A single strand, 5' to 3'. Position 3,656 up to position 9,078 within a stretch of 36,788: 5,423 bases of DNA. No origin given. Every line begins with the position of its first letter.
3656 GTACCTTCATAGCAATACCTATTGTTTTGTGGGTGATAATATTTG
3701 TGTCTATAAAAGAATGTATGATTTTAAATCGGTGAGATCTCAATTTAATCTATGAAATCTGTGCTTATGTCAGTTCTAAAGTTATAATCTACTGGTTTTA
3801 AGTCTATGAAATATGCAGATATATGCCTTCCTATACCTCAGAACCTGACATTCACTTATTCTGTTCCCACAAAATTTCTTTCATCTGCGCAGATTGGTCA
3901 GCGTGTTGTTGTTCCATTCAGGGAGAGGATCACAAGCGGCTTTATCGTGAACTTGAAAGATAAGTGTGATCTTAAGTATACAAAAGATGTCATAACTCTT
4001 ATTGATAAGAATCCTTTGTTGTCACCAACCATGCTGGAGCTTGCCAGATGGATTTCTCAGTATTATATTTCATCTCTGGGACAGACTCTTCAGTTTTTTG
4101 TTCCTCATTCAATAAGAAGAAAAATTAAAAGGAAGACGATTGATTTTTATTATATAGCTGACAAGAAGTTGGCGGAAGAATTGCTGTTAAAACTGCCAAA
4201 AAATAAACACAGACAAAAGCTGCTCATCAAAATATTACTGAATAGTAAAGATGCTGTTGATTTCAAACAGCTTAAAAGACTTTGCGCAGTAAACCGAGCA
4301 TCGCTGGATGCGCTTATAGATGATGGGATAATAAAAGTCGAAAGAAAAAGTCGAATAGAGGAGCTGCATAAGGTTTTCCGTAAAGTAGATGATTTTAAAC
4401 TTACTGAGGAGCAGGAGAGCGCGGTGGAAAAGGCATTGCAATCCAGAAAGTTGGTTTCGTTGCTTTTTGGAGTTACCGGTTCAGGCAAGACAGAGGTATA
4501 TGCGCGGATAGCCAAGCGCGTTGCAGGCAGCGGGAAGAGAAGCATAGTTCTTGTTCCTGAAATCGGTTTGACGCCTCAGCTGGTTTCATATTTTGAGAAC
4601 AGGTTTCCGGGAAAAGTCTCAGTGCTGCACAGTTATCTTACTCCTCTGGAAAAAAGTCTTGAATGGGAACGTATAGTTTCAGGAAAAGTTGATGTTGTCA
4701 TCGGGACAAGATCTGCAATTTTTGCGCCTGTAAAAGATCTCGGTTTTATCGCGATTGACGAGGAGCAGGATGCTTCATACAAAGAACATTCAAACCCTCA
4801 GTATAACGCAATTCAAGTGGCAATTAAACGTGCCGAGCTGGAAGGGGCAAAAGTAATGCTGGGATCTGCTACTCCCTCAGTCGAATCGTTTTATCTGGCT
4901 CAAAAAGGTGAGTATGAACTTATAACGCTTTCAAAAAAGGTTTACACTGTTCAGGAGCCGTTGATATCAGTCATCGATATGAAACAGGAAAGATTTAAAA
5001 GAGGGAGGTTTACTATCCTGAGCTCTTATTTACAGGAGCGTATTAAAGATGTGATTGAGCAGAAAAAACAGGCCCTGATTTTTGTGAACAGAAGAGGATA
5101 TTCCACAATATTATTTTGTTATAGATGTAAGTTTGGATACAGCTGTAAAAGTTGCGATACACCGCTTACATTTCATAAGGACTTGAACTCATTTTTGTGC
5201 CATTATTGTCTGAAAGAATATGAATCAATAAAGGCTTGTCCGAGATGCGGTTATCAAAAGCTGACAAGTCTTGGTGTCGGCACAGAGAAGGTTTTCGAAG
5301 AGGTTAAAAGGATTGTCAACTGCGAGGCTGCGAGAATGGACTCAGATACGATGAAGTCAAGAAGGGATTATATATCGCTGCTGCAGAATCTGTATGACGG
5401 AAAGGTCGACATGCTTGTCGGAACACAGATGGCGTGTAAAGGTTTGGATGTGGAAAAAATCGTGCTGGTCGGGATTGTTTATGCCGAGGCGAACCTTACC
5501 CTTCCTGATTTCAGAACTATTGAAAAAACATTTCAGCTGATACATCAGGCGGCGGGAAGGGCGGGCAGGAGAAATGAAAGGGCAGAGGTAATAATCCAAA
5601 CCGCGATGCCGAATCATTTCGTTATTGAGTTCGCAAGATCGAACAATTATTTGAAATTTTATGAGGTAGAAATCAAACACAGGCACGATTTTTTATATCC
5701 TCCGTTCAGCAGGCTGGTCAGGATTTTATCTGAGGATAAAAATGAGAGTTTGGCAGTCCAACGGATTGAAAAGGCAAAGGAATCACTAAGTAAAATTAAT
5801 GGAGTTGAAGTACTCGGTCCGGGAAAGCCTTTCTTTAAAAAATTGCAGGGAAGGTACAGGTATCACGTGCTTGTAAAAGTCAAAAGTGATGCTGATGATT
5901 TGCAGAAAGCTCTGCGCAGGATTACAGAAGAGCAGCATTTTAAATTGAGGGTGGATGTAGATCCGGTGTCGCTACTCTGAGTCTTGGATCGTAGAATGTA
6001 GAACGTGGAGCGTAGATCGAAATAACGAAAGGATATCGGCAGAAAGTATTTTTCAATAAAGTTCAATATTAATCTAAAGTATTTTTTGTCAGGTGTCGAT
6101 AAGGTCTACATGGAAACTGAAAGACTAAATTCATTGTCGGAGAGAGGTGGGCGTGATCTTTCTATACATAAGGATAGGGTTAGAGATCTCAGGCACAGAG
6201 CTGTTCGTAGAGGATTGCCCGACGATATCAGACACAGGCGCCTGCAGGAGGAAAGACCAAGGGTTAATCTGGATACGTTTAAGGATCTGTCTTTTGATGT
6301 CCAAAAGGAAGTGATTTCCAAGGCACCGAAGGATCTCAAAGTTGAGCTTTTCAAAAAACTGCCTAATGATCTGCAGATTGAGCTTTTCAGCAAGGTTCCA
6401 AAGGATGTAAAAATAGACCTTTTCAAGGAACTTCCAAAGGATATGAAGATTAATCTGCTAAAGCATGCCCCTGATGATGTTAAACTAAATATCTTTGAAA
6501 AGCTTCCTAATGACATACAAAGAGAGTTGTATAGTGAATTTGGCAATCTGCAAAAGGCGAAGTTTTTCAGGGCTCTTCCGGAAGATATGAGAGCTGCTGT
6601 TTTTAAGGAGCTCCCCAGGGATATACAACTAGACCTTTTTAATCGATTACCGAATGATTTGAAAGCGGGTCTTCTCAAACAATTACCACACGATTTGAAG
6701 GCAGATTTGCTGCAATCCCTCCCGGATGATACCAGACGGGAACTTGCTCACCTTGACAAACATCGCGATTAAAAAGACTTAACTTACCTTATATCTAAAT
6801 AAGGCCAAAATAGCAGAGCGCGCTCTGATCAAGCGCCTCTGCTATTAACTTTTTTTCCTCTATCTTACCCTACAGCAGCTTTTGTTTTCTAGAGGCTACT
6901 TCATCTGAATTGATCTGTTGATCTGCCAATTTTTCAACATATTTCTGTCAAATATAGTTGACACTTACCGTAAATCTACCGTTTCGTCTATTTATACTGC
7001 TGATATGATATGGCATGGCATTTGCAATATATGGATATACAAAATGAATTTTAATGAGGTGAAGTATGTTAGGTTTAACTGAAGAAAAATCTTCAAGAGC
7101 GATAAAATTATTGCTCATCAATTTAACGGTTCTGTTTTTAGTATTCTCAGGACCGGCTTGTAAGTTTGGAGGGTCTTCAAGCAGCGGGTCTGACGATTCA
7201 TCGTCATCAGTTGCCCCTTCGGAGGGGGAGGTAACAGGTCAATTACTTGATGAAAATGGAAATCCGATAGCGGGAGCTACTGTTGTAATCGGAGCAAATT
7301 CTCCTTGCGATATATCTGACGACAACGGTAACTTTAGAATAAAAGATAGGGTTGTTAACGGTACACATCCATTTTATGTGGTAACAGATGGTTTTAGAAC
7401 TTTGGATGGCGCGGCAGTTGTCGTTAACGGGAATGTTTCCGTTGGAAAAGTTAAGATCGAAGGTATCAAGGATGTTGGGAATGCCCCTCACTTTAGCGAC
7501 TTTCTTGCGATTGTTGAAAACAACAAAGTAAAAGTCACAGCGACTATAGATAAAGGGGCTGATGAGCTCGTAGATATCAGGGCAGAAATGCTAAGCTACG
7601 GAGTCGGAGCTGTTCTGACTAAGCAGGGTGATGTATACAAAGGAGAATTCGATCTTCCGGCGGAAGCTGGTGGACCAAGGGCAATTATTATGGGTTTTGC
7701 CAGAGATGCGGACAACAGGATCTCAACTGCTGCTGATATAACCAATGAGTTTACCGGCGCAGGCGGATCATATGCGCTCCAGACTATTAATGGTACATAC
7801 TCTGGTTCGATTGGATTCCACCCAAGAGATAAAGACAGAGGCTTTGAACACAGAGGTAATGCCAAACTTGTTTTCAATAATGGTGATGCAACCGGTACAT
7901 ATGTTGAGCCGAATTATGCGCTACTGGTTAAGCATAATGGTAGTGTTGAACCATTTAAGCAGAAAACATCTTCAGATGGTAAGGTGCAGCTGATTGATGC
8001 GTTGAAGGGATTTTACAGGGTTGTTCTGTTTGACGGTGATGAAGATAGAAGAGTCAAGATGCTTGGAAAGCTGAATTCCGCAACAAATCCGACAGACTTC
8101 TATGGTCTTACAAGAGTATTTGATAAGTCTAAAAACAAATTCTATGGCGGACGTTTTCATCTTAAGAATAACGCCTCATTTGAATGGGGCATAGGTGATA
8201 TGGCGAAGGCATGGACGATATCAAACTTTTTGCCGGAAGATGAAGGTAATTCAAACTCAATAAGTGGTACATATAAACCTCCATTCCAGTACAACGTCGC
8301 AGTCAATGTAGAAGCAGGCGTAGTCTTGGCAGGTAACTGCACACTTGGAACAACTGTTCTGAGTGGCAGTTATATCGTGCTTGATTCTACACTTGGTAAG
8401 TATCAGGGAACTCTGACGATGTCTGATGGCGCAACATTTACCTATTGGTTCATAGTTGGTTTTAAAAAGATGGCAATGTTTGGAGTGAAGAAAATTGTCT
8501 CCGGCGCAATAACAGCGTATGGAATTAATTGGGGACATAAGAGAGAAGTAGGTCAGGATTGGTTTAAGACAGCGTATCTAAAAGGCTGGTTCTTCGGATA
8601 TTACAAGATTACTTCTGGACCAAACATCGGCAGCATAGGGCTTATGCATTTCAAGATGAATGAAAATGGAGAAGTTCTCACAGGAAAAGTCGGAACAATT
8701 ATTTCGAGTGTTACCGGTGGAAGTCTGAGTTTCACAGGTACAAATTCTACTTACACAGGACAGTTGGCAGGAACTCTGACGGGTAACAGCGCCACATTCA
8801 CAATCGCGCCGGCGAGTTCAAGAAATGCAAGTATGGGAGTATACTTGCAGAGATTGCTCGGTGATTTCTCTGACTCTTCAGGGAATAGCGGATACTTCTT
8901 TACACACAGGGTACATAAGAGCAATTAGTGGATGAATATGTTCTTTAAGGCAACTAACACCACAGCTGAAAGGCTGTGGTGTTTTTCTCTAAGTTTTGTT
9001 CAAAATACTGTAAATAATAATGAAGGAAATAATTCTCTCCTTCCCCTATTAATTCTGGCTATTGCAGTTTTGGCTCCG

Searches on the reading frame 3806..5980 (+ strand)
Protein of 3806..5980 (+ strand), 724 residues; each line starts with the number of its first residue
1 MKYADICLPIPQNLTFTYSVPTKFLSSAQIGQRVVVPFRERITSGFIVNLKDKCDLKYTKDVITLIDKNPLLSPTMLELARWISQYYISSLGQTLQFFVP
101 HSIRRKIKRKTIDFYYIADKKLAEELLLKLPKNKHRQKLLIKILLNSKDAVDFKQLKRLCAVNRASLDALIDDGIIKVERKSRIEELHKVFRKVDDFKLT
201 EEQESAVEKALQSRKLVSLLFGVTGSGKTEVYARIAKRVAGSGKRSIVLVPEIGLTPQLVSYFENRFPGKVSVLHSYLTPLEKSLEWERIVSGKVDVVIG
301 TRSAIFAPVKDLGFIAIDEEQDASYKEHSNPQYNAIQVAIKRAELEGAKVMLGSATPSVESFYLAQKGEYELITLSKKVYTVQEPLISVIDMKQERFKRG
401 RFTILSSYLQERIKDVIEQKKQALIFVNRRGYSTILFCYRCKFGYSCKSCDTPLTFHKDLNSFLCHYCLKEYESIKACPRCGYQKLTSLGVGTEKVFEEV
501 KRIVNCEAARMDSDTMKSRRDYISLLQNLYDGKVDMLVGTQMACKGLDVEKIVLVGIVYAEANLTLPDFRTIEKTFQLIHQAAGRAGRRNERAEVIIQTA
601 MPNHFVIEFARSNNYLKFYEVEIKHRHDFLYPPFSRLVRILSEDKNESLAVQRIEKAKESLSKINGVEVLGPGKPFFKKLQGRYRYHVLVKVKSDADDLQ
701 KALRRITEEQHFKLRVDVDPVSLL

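Call 9: search_protein_families(library=pfam, proteins=[window:3806-5980:+], max_evalue=0.001)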
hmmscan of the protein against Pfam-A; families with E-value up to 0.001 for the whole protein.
window:3806-5980:+ (724 aa): 8 families
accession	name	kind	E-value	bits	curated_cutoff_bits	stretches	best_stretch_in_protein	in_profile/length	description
PF17764.6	PriA_3primeBD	-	8.9e-25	86.8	22.7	1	5-100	1-96/96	3'DNA-binding domain (3'BD)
PF00270.35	DEAD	-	3.5e-17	63.1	26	1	200-358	1-161/167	DEAD/DEAH box helicase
PF18074.6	PriA_C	-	4.3e-16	59.9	26.9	1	633-720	1-95/95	Primosomal protein N C-terminal domain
PF04851.21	ResIII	-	1.6e-10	41.6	22.5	1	197-358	2-163/164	Type III restriction enzyme, res subunit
PF00271.37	Helicase_C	-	2e-10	41.3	23.5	1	501-589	38-109/110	Helicase conserved C-terminal domain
PF18319.7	Zn_ribbon_PriA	-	1.4e-06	28.6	26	1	447-468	1-22/27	PriA DNA helicase Cys-rich region (CRR) domain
PF13604.12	AAA_30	-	3.4e-06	27.4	27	1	199-251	2-54/191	AAA domain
PF07191.17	Zn_ribbon_6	-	0.00067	20.1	25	0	446-483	2-37/67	Double zinc ribbon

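Call 39: find_homologous_proteins(query=window:3806-5980:+, max_evalue=1e-30)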
Query window:3806-5980:+ (724 aa): 7308 proteins with E <= 1e-30 among 8000 candidates; the best 120 are listed.
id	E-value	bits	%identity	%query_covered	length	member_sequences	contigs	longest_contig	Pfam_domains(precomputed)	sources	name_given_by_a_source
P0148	0.0e+0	1610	100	100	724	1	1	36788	PF17764.7,PF00270.36,PF13604.13,PF00271.38,PF18319.8,PF18074.7,PF04851.22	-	-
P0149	1.2e-150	521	41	73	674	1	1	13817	PF17764.7,PF00270.36,PF00271.38,PF18319.8,PF18074.7,PF04851.22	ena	-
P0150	2.4e-149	517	40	100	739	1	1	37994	PF17764.7,PF00270.36,PF00271.38,PF18319.8,PF18074.7,PF04851.22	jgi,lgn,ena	-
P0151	2.5e-149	517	44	71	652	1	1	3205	PF17764.7,PF00270.36,PF00271.38,PF18319.8,PF18074.7,PF04851.22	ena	-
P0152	2.8e-149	517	38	100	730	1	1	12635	PF17764.7,PF00270.36,PF00271.38,PF18319.8,PF18074.7,PF04851.22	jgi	jgi:primosomal protein N' (replication factor Y)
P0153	3.5e-149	516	37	100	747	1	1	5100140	PF17764.7,PF00270.36,PF00271.38,PF18319.8,PF18074.7,PF04851.22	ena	-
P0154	9.2e-149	515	38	100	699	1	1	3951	PF17764.7,PF00270.36,PF00271.38,PF18319.8,PF18074.7,PF04851.22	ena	-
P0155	1.8e-148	514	37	100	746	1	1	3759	PF17764.7,PF00270.36,PF00271.38,PF18319.8,PF18074.7,PF04851.22,PF13191.13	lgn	-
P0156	1.9e-148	514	42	72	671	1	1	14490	PF17764.7,PF00270.36,PF00271.38,PF18319.8,PF18074.7,PF04851.22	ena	-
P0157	1.5e-147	511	39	73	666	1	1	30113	PF17764.7,PF00270.36,PF00271.38,PF18319.8,PF18074.7,PF04851.22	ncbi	ncbi:MAG: primosomal protein N' [bacterium]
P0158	1.6e-147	511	41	70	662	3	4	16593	PF17764.7,PF00270.36,PF00271.38,PF18319.8,PF18074.7,PF04851.22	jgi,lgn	-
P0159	2.1e-147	511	43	72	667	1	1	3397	PF17764.7,PF00270.36,PF00271.38,PF18319.8,PF18074.7,PF04851.22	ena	-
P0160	2.9e-147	510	43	72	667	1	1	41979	PF17764.7,PF00270.36,PF00271.38,PF18319.8,PF18074.7,PF04851.22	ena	-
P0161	6.0e-147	509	42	72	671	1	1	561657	PF17764.7,PF00270.36,PF00271.38,PF18319.8,PF18074.7,PF04851.22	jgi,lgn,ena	-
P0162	7.1e-147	509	43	75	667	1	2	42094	PF17764.7,PF00270.36,PF00271.38,PF18319.8,PF18074.7,PF04851.22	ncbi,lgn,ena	-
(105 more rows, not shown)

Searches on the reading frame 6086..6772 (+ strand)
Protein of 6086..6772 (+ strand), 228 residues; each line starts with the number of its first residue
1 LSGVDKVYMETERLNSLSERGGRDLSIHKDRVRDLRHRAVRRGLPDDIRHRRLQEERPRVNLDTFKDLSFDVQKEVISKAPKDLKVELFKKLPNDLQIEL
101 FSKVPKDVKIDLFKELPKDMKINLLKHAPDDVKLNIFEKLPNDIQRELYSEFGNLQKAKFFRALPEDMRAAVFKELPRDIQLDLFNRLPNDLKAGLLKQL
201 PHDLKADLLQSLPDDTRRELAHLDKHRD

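Call 9: search_protein_families(library=pfam, proteins=[window:6086-6772:+], max_evalue=0.001)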
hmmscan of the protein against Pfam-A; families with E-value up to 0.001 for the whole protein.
window:6086-6772:+ (228 aa): 3 families
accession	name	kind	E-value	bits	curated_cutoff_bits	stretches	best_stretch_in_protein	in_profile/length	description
PF03448.22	MgtE_N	-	1e-23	84.2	25.9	2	147-220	8-81/102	MgtE intracellular N domain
PF14841.11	FliG_M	-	6.4e-06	26.7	25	0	194-222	17-45/76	FliG middle domain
PF05003.17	DUF668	-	3e-05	24.8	24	0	174-200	26-52/89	Protein of unknown function (DUF668)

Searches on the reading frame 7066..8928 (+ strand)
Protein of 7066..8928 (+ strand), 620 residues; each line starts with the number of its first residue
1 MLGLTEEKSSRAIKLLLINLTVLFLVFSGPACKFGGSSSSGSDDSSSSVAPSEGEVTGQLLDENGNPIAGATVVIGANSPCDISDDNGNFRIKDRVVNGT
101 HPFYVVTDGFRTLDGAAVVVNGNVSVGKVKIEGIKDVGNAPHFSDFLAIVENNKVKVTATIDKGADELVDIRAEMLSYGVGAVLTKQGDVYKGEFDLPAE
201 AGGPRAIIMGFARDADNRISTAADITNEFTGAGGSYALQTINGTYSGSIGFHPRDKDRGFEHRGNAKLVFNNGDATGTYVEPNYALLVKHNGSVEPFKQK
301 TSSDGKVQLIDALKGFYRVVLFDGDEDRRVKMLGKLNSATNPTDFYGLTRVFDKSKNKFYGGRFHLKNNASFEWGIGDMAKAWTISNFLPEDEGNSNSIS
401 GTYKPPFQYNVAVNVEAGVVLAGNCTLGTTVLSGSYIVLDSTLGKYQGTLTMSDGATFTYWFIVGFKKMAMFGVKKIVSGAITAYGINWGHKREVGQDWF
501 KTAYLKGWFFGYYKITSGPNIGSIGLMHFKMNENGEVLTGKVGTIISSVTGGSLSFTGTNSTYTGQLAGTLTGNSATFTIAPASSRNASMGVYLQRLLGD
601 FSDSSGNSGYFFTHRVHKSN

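Call 9: search_protein_families(library=pfam, proteins=[window:7066-8928:+], max_evalue=0.001)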
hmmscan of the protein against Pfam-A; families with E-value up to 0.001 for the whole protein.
window:7066-8928:+ (620 aa): 2 families
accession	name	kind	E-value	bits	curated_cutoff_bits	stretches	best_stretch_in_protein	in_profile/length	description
PF13620.12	CarboxypepD_reg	-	5.6e-07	30.2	32.3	1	56-122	2-71/82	Carboxypeptidase regulatory-like domain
PF13715.12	CarbopepD_reg_2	-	0.00018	21.9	32.2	1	56-112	1-57/88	CarboxypepD_reg-like domain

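Call 54: search_protein_families(library=ncbifam, proteins=[window:7066-8928:+], max_evalue=0.01)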
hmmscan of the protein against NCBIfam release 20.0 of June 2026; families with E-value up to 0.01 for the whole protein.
window:7066-8928:+ (620 aa): 1 family
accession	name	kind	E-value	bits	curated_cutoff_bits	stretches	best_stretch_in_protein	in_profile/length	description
TIGR04056.1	OMP_RagA_SusC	subfamily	4.8e-05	21.9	368.25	1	55-94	2-41/981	SusC/RagA family TonB-linked outer membrane protein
